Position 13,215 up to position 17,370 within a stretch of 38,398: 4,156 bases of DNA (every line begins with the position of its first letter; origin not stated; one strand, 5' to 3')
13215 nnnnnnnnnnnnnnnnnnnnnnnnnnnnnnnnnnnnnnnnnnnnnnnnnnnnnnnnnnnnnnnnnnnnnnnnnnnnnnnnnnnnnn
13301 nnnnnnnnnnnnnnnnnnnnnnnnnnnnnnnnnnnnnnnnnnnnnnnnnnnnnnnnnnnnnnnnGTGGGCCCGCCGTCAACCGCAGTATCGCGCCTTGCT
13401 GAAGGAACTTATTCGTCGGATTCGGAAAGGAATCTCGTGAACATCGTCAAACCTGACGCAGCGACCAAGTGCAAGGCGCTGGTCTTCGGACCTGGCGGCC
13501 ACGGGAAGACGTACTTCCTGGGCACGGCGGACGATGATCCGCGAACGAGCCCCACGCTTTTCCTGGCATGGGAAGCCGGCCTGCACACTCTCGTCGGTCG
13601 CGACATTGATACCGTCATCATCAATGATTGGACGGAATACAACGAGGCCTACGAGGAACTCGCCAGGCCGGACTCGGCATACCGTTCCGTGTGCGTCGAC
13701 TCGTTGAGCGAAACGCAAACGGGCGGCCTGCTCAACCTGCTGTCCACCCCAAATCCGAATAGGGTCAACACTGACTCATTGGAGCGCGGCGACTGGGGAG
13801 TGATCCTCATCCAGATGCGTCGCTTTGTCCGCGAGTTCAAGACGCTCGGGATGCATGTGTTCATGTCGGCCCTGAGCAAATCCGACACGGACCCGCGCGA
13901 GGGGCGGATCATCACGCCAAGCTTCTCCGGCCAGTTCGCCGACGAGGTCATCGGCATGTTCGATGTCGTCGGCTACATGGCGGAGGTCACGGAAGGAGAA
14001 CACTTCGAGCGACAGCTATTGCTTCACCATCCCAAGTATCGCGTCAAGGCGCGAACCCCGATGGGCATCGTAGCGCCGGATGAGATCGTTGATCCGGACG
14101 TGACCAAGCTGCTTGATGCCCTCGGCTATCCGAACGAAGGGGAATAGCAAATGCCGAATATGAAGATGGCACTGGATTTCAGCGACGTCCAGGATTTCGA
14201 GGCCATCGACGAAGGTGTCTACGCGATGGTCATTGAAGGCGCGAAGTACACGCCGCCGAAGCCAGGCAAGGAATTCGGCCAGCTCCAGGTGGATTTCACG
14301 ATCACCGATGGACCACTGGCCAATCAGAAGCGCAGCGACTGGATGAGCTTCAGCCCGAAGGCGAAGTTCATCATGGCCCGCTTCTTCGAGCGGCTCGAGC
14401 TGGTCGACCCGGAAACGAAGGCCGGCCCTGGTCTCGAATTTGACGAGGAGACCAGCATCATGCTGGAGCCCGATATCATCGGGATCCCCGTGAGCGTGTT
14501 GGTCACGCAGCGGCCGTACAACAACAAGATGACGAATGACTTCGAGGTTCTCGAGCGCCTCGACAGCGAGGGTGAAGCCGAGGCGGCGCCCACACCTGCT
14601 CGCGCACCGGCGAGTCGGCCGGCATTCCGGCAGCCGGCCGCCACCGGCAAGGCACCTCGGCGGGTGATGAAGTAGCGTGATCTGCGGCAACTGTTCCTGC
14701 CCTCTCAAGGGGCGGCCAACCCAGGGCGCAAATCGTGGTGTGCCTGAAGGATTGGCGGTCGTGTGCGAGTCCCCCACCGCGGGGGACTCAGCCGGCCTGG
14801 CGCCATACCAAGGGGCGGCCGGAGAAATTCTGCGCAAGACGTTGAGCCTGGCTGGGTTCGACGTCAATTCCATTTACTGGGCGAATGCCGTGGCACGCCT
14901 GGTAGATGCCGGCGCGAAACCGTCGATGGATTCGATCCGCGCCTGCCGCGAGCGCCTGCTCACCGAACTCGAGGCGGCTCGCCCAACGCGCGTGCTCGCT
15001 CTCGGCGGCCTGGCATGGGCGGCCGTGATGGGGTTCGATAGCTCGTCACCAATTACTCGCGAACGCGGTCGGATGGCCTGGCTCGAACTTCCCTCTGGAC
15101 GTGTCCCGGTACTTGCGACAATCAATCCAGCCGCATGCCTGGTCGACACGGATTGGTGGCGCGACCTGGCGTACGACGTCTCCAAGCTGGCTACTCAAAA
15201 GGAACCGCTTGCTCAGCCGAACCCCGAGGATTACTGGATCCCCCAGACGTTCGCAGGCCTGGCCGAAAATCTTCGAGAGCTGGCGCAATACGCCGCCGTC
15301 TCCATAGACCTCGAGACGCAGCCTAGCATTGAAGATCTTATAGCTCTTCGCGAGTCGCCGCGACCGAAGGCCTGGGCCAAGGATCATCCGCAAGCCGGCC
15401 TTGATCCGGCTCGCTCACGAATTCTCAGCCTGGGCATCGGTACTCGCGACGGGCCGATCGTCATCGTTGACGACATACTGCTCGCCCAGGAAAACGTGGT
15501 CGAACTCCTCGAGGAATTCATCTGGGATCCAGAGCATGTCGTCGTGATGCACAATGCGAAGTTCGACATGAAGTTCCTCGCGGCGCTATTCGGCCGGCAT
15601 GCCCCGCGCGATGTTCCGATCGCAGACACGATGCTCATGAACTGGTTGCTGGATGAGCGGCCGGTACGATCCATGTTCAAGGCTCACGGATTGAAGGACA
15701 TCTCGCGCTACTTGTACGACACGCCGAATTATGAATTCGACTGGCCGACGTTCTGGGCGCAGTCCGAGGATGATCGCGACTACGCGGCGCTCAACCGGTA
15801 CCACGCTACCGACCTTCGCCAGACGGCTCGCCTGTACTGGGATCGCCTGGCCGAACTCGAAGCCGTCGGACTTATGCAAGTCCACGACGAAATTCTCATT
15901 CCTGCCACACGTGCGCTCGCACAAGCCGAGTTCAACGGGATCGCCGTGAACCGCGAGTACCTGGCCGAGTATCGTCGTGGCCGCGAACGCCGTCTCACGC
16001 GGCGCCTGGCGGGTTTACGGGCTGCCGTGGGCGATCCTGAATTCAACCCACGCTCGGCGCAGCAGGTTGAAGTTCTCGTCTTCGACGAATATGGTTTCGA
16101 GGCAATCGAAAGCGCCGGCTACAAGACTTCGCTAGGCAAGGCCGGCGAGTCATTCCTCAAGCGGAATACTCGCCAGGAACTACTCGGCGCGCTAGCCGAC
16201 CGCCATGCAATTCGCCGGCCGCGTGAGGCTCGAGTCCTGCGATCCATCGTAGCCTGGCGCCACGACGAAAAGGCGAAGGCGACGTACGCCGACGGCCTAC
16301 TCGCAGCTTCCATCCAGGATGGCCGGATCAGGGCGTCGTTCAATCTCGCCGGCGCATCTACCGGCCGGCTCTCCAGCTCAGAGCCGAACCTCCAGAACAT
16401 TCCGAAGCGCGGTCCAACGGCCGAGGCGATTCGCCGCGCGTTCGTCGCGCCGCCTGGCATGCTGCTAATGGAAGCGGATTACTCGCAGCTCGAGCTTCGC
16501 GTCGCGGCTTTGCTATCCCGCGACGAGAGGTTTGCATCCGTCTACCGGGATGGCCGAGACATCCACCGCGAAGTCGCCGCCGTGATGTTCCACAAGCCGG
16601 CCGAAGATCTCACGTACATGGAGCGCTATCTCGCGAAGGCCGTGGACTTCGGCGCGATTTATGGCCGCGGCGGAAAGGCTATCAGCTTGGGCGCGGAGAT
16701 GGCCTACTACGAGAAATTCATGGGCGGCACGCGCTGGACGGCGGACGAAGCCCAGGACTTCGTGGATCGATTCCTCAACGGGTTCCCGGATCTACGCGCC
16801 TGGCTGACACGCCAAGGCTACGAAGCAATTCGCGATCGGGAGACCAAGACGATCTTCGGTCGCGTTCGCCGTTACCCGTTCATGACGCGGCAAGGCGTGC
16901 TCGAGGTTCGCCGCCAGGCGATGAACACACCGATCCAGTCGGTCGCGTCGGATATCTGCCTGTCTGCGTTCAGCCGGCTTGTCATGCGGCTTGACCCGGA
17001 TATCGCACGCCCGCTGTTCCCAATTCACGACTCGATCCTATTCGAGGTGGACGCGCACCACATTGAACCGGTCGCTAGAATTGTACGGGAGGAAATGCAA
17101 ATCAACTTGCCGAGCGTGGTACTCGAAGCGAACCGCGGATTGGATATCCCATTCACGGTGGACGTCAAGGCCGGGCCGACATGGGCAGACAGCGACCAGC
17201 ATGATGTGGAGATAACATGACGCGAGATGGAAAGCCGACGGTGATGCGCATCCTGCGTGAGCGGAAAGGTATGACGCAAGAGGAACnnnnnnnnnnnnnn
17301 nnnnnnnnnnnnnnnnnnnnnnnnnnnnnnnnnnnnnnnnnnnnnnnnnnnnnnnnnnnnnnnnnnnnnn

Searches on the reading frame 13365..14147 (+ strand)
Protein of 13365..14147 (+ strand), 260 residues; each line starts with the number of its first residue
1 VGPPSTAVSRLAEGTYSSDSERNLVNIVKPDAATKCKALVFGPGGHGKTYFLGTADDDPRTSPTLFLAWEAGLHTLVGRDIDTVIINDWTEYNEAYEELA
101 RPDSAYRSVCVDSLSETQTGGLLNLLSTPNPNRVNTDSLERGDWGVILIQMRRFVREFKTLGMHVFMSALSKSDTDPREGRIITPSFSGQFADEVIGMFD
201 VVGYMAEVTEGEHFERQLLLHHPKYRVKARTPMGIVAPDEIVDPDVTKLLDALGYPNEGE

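Call 11: search_protein_families(library=pfam, proteins=[window:13365-14147:+], max_evalue=0.01)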
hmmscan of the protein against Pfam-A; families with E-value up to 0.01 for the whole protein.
window:13365-14147:+ (260 aa): 1 family
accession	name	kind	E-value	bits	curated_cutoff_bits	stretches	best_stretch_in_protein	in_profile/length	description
PF13479.12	AAA_24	-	8e-21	75.2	27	1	35-214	2-175/195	AAA domain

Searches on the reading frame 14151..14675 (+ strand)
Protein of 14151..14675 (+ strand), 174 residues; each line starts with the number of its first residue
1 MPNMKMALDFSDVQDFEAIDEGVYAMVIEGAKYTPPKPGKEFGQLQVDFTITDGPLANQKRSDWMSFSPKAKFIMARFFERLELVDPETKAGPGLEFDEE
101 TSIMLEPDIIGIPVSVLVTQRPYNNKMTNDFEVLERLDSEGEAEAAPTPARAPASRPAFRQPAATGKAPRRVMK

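Call 11: search_protein_families(library=pfam, proteins=[window:14151-14675:+], max_evalue=0.01)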
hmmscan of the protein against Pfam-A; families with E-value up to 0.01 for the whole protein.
window:14151-14675:+ (174 aa): 1 family
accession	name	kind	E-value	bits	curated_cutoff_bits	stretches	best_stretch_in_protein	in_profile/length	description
PF05037.18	DUF669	-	0.00028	21.4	21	1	8-60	3-54/138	Protein of unknown function (DUF669)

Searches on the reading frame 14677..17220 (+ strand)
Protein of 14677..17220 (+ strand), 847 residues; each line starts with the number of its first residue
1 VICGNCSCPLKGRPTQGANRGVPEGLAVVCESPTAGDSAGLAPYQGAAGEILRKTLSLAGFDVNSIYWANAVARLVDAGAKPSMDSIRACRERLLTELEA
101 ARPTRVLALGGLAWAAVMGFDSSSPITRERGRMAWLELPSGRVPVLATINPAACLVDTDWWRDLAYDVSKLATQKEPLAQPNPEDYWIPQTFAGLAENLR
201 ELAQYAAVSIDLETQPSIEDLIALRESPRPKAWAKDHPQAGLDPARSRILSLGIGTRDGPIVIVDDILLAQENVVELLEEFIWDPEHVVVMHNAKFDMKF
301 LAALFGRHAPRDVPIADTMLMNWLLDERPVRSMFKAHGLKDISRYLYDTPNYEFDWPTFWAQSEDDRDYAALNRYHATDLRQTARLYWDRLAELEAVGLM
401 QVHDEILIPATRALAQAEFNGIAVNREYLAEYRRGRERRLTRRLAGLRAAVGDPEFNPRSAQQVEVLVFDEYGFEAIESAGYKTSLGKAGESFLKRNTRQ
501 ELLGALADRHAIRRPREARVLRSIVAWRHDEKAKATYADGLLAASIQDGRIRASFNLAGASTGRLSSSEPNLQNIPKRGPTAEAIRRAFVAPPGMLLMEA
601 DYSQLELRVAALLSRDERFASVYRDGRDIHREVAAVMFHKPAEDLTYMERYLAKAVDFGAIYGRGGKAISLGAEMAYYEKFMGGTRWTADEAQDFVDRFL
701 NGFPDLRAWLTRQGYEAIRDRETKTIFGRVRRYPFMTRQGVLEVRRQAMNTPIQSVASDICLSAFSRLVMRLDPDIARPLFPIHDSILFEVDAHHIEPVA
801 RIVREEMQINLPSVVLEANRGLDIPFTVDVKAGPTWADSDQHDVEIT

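Call 11: search_protein_families(library=pfam, proteins=[window:14677-17220:+], max_evalue=0.01)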
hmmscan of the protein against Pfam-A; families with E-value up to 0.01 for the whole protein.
window:14677-17220:+ (847 aa): 4 families
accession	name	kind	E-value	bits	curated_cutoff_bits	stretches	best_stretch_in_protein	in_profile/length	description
PF00476.26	DNA_pol_A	-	8.6e-82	275.5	34.3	1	427-838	2-381/381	DNA polymerase family A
PF01612.26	DNA_pol_A_exo1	-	1.3e-11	45.1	23.6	1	239-387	29-165/173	3'-5' exonuclease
PF03167.25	UDG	-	7.4e-11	42.7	24.3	1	31-158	15-125/141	Uracil DNA glycosylase superfamily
PF13482.12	RNase_H_2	-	0.00071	20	22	1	241-387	9-161/165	RNase_H superfamily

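Call 34: find_homologous_proteins(query=window:14677-17220:+, max_evalue=1e-20)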
Query window:14677-17220:+ (847 aa): 470 proteins with E <= 1e-20 among 8000 candidates; the best 120 are listed.
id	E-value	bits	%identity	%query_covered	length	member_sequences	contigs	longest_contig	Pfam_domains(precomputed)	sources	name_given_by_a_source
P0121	0.0e+0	1864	100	98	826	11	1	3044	PF01612.27,PF03167.26,PF00476.27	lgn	-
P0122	4.1e-254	864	53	97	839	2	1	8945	PF00476.27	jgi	jgi:DNA polymerase I-like protein with 3'-5' exonuclease and polymerase domains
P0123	1.1e-241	823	52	95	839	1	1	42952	PF01612.27,PF00476.27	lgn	-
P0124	1.2e-234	800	52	91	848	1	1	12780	PF01612.27,PF00476.27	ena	-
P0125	2.6e-202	693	60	64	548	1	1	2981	PF00476.27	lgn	-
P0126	9.4e-81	291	32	99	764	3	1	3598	PF01612.27,PF03167.26,PF00476.27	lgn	-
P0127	1.0e-57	214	28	98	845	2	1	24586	PF01612.27,PF03167.26,PF00476.27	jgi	-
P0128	3.9e-53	199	37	53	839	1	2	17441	PF01367.26,PF02739.23,PF00476.27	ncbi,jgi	-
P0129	5.4e-53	199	35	55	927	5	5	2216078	PF01612.27,PF01367.26,PF02739.23,PF22619.3,PF00476.27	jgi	-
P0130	1.9e-52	197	32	66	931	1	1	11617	PF01612.27,PF01367.26,PF02739.23,PF22619.3,PF00476.27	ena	-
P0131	2.0e-52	197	32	66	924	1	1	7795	PF01612.27,PF01367.26,PF02739.23,PF22619.3,PF00476.27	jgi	-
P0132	2.3e-51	193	34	55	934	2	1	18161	PF01612.27,PF01367.26,PF02739.23,PF22619.3,PF00476.27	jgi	jgi:DNA polymerase-1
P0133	2.6e-51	193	32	57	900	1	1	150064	PF01367.26,PF02739.23,PF00476.27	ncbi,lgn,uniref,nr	ncbi:DNA polymerase I [Pseudobutyrivibrio sp. YE44]|uniref:DNA polymerase I n=1 Tax=Pseudobutyrivibr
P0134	8.8e-51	191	34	53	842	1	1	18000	PF01367.26,PF02739.23,PF00476.27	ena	-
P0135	1.6e-50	191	32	67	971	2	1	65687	PF01612.27,PF01367.26,PF02739.23,PF00476.27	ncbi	ncbi:MAG: DNA polymerase I [Dongiaceae bacterium]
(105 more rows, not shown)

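Call 101: find_encoding_contigs(protein=P0123, flank=10000, max_places=2)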
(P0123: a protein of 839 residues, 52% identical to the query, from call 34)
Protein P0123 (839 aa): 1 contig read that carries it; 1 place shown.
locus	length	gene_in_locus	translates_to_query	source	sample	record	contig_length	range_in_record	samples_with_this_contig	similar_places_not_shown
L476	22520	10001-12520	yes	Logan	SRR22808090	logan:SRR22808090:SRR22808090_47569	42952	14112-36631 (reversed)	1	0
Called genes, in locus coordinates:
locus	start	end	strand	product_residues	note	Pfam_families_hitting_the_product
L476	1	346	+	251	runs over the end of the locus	PF10979:DUF2786, PF23771:DUF7168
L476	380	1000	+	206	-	-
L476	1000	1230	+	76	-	-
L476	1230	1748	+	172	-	-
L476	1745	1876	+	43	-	-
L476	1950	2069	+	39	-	-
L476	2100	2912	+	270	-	-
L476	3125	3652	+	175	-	PF00383:dCMP_cyt_deam_1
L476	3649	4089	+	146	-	-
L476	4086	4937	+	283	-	PF00303:Thymidylat_synt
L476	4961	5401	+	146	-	-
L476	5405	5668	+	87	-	-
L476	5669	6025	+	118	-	-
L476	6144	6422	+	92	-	-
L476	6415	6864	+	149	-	-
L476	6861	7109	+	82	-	-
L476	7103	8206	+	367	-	PF12705:PDDEXK_1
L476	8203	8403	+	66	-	-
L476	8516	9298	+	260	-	PF13479:AAA_24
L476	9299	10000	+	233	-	-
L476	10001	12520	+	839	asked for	PF01612:DNA_pol_A_exo1 (faint), PF00476:DNA_pol_A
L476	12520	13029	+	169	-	PF05869:Dam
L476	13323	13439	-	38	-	-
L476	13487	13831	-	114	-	-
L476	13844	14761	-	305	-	-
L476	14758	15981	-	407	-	-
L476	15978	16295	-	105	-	-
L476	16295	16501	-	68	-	-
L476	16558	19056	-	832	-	-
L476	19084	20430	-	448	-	-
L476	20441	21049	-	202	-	PF23140:Gp80 (weak)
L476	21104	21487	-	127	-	-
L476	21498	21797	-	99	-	-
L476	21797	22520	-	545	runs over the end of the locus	-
